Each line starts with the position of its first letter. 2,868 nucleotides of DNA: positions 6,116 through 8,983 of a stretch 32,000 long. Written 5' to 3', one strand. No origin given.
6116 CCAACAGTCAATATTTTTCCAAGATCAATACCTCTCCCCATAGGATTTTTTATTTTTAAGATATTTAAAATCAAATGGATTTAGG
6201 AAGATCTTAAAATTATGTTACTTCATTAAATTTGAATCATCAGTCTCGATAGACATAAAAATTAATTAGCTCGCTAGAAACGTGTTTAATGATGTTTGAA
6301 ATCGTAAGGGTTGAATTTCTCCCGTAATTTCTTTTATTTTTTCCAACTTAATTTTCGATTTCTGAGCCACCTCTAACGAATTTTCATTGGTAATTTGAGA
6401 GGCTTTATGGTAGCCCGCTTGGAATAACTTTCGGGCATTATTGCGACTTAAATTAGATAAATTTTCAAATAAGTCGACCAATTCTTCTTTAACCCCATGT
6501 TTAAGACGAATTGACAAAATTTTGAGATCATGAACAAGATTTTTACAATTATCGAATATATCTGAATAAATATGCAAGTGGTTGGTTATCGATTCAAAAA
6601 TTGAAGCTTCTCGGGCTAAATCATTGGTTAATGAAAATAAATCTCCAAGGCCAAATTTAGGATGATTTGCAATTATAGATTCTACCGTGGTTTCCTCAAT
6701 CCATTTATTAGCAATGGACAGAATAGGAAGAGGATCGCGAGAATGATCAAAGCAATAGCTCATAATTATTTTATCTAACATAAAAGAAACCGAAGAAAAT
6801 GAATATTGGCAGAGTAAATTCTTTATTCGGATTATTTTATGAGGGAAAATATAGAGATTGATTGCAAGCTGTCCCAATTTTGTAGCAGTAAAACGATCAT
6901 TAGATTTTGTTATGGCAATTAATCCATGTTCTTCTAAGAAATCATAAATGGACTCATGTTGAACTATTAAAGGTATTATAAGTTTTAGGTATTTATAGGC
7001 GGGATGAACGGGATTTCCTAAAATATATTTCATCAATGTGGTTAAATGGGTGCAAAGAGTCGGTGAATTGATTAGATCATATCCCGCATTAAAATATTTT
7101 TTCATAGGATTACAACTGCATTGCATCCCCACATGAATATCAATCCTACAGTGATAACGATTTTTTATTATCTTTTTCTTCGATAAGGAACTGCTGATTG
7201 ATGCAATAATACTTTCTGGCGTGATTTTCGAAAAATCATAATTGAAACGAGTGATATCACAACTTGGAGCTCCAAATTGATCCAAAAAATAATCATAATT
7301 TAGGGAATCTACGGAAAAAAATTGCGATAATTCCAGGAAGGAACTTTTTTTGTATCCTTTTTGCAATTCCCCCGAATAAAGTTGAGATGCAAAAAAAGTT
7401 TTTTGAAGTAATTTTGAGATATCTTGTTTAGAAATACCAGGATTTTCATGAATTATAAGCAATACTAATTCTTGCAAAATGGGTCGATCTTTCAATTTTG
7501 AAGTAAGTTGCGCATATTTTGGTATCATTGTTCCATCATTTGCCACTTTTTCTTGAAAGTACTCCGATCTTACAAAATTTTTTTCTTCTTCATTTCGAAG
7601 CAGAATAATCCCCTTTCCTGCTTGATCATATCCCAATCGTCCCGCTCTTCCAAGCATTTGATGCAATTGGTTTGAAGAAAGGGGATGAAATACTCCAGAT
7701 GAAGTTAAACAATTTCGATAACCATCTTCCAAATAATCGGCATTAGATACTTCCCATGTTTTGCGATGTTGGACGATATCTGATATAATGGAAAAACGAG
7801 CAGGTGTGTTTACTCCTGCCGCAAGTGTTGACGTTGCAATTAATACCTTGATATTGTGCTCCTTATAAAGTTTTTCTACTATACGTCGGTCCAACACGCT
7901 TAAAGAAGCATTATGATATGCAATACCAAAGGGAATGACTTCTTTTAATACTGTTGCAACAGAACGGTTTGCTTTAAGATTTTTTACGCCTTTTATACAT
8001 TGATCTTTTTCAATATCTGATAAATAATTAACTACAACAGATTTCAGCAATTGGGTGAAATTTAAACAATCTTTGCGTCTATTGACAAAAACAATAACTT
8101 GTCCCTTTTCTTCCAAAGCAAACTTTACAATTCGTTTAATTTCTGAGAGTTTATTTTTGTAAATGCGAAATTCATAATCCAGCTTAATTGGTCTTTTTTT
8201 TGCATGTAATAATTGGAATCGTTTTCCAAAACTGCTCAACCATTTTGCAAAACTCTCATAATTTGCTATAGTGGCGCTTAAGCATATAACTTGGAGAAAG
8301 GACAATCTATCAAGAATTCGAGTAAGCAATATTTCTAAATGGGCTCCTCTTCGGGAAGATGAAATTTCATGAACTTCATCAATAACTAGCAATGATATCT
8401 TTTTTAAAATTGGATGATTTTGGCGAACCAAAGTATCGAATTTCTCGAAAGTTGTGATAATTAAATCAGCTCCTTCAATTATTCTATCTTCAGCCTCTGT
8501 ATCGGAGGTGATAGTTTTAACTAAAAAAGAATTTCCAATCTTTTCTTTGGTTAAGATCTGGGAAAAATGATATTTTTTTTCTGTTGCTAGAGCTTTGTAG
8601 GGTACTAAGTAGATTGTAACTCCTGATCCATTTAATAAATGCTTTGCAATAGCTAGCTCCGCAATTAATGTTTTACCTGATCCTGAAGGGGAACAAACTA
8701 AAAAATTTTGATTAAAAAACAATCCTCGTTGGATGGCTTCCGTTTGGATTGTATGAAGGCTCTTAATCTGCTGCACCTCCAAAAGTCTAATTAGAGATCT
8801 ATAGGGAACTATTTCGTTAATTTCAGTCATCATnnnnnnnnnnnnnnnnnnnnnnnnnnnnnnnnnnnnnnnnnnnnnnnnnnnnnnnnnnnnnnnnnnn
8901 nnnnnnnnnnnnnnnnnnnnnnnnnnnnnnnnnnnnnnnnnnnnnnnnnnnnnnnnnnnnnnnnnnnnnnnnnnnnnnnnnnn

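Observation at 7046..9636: SWIM zinc finger embedded in a Ski2/Hel308-like helicase and start/stop-overlapped with a Rad51-paralogue-like ATPase (Shu-complex-like pairing)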

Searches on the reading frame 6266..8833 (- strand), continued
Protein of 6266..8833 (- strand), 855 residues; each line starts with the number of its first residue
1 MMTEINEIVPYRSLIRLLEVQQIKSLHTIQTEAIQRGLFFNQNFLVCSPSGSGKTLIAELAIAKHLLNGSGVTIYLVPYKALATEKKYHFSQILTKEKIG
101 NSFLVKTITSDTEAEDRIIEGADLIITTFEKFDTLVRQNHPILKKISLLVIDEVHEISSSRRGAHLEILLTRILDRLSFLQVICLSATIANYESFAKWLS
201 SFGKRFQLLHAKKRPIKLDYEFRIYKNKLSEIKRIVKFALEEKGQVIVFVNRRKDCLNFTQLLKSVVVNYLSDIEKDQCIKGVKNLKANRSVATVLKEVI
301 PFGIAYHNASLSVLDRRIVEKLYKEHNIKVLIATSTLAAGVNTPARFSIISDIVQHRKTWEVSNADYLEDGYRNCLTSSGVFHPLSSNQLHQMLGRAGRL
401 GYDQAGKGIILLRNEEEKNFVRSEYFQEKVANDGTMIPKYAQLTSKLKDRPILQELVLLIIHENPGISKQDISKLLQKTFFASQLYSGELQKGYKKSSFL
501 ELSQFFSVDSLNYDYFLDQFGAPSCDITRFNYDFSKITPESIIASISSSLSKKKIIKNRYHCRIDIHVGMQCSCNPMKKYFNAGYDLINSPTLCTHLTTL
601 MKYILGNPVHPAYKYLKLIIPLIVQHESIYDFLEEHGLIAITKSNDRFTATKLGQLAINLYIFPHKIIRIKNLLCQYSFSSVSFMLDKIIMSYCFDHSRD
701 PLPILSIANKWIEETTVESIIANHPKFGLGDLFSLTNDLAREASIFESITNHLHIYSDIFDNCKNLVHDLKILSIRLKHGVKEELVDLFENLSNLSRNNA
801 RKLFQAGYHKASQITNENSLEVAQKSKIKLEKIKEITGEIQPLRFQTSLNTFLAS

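Call 40: find_encoding_contigs(protein=P0010, flank=5000, max_places=1)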
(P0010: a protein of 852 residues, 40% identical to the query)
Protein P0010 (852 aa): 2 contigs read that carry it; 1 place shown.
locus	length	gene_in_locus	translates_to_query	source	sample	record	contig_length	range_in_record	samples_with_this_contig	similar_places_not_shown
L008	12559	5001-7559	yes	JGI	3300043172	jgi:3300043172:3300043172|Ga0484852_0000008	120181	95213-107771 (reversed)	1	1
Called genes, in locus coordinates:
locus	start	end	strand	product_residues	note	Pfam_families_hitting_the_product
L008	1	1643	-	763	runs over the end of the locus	-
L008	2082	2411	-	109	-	-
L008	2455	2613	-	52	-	-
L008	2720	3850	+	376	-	PF14520:HHH_5, PF00154:RecA_N, PF08423:Rad51, PF13481:AAA_25, PF06745:ATPase (weak)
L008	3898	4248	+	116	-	-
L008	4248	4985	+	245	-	-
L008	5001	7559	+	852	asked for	PF00270:DEAD, PF04851:ResIII, PF00271:Helicase_C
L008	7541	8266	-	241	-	-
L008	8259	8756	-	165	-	PF18967:PycTM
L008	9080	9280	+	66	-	-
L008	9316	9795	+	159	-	-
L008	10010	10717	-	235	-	PF02732:ERCC4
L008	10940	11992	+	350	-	-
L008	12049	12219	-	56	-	-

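Call 41: find_encoding_contigs(protein=P0015, flank=5000, max_places=1)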
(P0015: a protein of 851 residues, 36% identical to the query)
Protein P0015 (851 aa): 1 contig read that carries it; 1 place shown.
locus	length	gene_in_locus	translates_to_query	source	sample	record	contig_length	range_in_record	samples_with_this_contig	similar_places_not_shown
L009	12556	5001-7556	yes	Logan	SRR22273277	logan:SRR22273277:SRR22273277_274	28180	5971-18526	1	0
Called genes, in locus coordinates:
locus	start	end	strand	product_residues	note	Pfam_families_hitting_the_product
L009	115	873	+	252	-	-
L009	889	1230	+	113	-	-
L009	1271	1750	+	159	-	-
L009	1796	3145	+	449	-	PF14520:HHH_5 (faint), PF00154:RecA_N, PF06745:ATPase, PF08423:Rad51, PF13481:AAA_25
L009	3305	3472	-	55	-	-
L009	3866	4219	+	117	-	-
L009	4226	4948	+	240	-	-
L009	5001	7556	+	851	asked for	PF04851:ResIII, PF00270:DEAD, PF00271:Helicase_C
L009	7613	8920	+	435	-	-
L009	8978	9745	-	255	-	PF02732:ERCC4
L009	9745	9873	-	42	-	-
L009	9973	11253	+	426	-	PF00752:XPG_N (weak), PF00867:XPG_I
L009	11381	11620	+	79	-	-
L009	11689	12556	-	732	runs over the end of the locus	PF00270:DEAD, PF04851:ResIII, PF00271:Helicase_C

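Call 42: find_encoding_contigs(protein=P0023, flank=5000, max_places=1)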
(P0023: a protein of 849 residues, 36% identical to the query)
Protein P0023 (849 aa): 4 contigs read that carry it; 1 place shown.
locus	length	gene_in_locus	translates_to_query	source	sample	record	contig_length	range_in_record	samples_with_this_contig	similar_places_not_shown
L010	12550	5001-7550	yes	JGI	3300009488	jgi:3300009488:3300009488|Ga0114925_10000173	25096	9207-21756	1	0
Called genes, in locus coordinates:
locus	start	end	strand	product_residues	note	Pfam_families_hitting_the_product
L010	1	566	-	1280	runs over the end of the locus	-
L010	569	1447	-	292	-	-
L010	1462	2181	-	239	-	-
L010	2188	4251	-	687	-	PF04212:MIT (faint)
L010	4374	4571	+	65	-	-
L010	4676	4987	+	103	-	-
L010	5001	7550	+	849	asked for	PF00270:DEAD, PF04851:ResIII, PF00271:Helicase_C (weak), PF21280:Helicase_dom4_arc (weak)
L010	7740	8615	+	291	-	-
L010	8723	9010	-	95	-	-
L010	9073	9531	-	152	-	-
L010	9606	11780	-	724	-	PF04851:ResIII, PF00270:DEAD, PF13401:AAA_22 (faint), PF21210:RNA_helicase_helical, PF00271:Helicase_C, PF22590:Cas3-like_C_2 (weak)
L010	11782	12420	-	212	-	-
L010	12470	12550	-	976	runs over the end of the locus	PF00432:Prenyltrans (weak)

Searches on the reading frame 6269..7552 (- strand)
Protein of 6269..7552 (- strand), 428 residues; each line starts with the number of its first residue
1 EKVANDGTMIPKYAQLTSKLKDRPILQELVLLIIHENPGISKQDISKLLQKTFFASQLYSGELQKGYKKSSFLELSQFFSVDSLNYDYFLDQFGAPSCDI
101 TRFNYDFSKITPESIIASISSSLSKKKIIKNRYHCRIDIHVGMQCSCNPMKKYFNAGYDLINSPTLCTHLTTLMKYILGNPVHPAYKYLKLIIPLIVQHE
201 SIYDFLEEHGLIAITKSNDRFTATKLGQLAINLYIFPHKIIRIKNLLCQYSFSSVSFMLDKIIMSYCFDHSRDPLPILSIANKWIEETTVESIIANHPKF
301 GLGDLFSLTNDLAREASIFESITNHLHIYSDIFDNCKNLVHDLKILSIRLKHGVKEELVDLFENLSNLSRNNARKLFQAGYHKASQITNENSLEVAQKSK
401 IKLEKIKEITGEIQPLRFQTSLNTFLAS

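Call 6: search_protein_families(library=pfam, proteins=[window:6269-7552:-], max_evalue=10)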
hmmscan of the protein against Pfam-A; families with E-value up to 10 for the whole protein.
seq(428 aa): 0 families

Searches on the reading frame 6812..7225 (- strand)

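Call 6: search_protein_families(library=pfam, proteins=[window:6812-7225:-], max_evalue=10)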
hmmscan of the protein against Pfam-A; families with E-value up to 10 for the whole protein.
seq(138 aa): 1 family
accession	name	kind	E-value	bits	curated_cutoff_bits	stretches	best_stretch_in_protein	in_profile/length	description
PF23394.1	DUF7102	-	0.13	12.6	27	1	4-66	14-77/176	Domain of unknown function (DUF7102)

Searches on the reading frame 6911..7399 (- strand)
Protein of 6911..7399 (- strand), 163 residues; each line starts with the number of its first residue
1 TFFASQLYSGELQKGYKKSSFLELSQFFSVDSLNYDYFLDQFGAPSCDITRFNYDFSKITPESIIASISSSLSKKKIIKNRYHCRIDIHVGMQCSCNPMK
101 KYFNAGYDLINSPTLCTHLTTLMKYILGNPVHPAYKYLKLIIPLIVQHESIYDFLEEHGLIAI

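Call 36: search_solved_structures(query=A5, max_evalue=10, show_alignments=3)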
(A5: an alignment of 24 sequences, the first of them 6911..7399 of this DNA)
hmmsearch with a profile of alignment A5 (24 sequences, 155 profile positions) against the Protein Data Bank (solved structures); distinct sequences matched with E-value up to 10: 4.
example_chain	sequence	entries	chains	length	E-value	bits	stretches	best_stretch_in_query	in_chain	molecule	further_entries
2nwu_A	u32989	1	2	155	0.37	13.9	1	11-69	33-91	UPF0201 protein SSO1042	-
1edv_A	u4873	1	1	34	0.75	12.9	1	80-103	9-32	RHODOPSIN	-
3utn_X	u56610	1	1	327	1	12.5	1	59-89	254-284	Thiosulfate sulfurtransferase TUM1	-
1of5_A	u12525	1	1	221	1.1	12.4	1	2-73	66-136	MRNA EXPORT FACTOR MEX67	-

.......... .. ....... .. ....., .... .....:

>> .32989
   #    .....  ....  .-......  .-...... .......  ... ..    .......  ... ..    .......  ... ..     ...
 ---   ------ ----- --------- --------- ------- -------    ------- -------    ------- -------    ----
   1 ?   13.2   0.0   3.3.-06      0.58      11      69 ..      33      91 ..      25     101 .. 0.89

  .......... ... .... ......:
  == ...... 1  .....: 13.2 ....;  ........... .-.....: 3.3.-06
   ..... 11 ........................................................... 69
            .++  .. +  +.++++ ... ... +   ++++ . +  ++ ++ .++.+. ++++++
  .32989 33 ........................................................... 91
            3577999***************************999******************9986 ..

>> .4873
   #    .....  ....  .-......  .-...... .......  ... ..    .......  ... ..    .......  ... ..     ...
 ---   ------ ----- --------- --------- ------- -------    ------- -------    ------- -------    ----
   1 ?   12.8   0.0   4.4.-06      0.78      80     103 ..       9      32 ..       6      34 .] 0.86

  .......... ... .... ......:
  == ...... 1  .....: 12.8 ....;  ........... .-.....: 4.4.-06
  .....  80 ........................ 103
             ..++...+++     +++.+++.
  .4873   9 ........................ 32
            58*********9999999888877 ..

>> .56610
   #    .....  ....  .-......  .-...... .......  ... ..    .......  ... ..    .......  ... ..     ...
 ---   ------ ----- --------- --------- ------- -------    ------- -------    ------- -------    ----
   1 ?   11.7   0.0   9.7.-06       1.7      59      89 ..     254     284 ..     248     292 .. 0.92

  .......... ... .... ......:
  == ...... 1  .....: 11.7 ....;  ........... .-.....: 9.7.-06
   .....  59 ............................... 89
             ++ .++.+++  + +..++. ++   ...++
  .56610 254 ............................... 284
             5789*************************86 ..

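Call 44: predict_structure(alignment_id=A5)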
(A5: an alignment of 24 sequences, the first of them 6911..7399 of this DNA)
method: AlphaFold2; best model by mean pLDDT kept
length: 163 residues; sequences in the alignment: 24
mean_pLDDT: 77.0   pTM: 0.68
mean pLDDT of the five models: 77.0, 76.1, 75.6, 75.3, 74.3
residues with pLDDT >= 90: 55; 70-90: 44; 50-70: 63; < 50: 1
segments of 3 or more residues with pLDDT < 50: none
pLDDT, mean of each block of 10 residues (from residue 1): 62 57 57 78 80 93 94 62 93 89 66 86 94 92 76 59 54
secondary structure, 60 per line:
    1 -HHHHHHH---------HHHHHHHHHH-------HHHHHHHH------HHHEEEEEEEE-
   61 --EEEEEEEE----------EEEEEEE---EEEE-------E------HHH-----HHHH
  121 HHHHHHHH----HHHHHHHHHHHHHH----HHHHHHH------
elements in order: H2-8 H18-27 H35-42 E52-59 E63-70 E81-87 E91-94 H117-128 H133-146 H151-157

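Call 49: fold_search(model_id=the predicted structure, library=pdb)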
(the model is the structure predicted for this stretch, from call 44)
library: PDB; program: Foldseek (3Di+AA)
matches with E <= 10: 439; with E <= 0.001: 0
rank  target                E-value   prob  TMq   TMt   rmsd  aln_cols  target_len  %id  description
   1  9xps_5                1.1e-01  0.54  0.19  0.13   9.6        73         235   12  The neck structure of the Phage Phikz (released 2026-02-11)
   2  9xps_6                1.4e-01  0.38  0.18  0.14  10.2        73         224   12  The neck structure of the Phage Phikz (released 2026-02-11)
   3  9xps_1                2.1e-01  0.38  0.19  0.14   9.5        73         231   12  The neck structure of the Phage Phikz (released 2026-02-11)
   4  9xps_8                2.2e-01  0.11  0.15  0.13  13.2       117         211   11  The neck structure of the Phage Phikz (released 2026-02-11)
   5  2ckq_A                2.4e-01  0.72  0.19  0.09   3.4        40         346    8  Crystal structure of Human Choline Kinase alpha 2 in complex with Phosphocholine (released 2006-10-04)
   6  6y2r_B                2.7e-01  0.51  0.21  0.10  12.5        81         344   12  Escherichia coli R255A RnlA endoribonuclease (single alanine mutant of RnlA) (released 2021-05-12)
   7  9xps_7                2.9e-01  0.30  0.18  0.14   9.7        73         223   12  The neck structure of the Phage Phikz (released 2026-02-11)
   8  9xps_3                3.4e-01  0.25  0.19  0.13  10.2        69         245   13  The neck structure of the Phage Phikz (released 2026-02-11)
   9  6y2s_B                3.7e-01  0.21  0.21  0.11  17.1       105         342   11  Escherichia coli R318A RnlA endoribonuclease (single alanine mutant of RnlA) (released 2021-03-31)
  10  9e4w_A                4.4e-01  0.15  0.16  0.26  15.9       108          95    9  Structure of Bacillus phage SPO1 anti-CBASS 4 (Acb4) in complex with 3'3'-cGAMP (released 2025-01-29)
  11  7emf_Q                4.4e-01  0.11  0.25  0.09  19.6       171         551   10  Human Mediator (deletion of MED1-IDR) in a Tail-extended conformation (released 2021-05-05)
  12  9e4w_S                4.7e-01  0.15  0.16  0.27  15.8       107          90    9  Structure of Bacillus phage SPO1 anti-CBASS 4 (Acb4) in complex with 3'3'-cGAMP (released 2025-01-29)
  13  9e4w_K                6.0e-01  0.14  0.16  0.26  15.8       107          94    8  Structure of Bacillus phage SPO1 anti-CBASS 4 (Acb4) in complex with 3'3'-cGAMP (released 2025-01-29)
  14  6y2s_A                6.0e-01  0.09  0.22  0.11  18.6       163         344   10  Escherichia coli R318A RnlA endoribonuclease (single alanine mutant of RnlA) (released 2021-03-31)
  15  6y2q_A                6.4e-01  0.30  0.23  0.12   8.3        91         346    9  Escherichia coli RnlA endoribonuclease (released 2021-05-12)
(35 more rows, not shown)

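Call 50: search_protein_families(library=pfam, alignment_id=A5, max_evalue=10)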
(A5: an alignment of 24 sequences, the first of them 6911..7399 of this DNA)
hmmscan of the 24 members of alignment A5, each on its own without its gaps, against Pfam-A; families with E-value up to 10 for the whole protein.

A. member 1, window:6911-7399:- (163 aa): 1 family
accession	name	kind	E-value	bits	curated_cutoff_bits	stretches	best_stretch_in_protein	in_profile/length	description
PF23394.1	DUF7102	-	0.16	12.3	27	1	61-124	13-77/176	Domain of unknown function (DUF7102)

B. families by the number of members that match (of 24 scanned): 18 families
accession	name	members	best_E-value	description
PF00874.25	PRD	2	0.024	PRD domain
PF09372.15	PRANC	1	0.0015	PRANC domain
PF07875.18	Coat_F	1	0.016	Coat F domain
PF07571.19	TAF6_C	1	0.027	TAF6 C-terminal HEAT repeat domain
PF20156.4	Maf_C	1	0.031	Flagellin glycosyltransferase Maf helical bundle domain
PF19967.4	VMAP-M5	1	0.035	vWA-MoxR associated protein middle region (VMAP-M) 5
PF08513.17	LisH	1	0.044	LisH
PF22971.2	Ig_VEGFR-1-like_5th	1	0.05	VEGFR-1-like, immunoglobulin-like domain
PF13616.12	Rotamase_3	1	0.11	PPIC-type PPIASE domain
PF20815.3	GIY_YIG_2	1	0.12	GIY-YIG catalytic domain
PF10437.14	Lip_prot_lig_C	1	0.12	Bacterial lipoate protein ligase C-terminus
PF23394.1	DUF7102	1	0.16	Domain of unknown function (DUF7102)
PF18036.7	Ubiquitin_4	1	0.18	Ubiquitin-like domain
PF16587.10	DUF5061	1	0.18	17 kDa common-antigen outer membrane protein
PF11813.13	DUF3334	1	0.19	Protein of unknown function (DUF3334)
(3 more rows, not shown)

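Call 89: find_homologous_proteins(query=A5, max_evalue=10)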
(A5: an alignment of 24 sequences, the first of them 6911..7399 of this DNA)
Query A5 (24 sequences) (163 aa, profile of the alignment): 3 proteins with E <= 10 among 385 candidates.
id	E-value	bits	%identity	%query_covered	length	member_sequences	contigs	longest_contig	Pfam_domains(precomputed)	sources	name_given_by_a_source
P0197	2.3e-21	94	21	24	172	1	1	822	-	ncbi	ncbi:unnamed protein product, partial [marine sediment metagenome]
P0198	1.1e-6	47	-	-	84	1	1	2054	-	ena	-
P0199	6.4e-5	41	-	-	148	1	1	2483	-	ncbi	ncbi:MAG: hypothetical protein ACTSQL_11450, partial [Promethearchaeota archaeon]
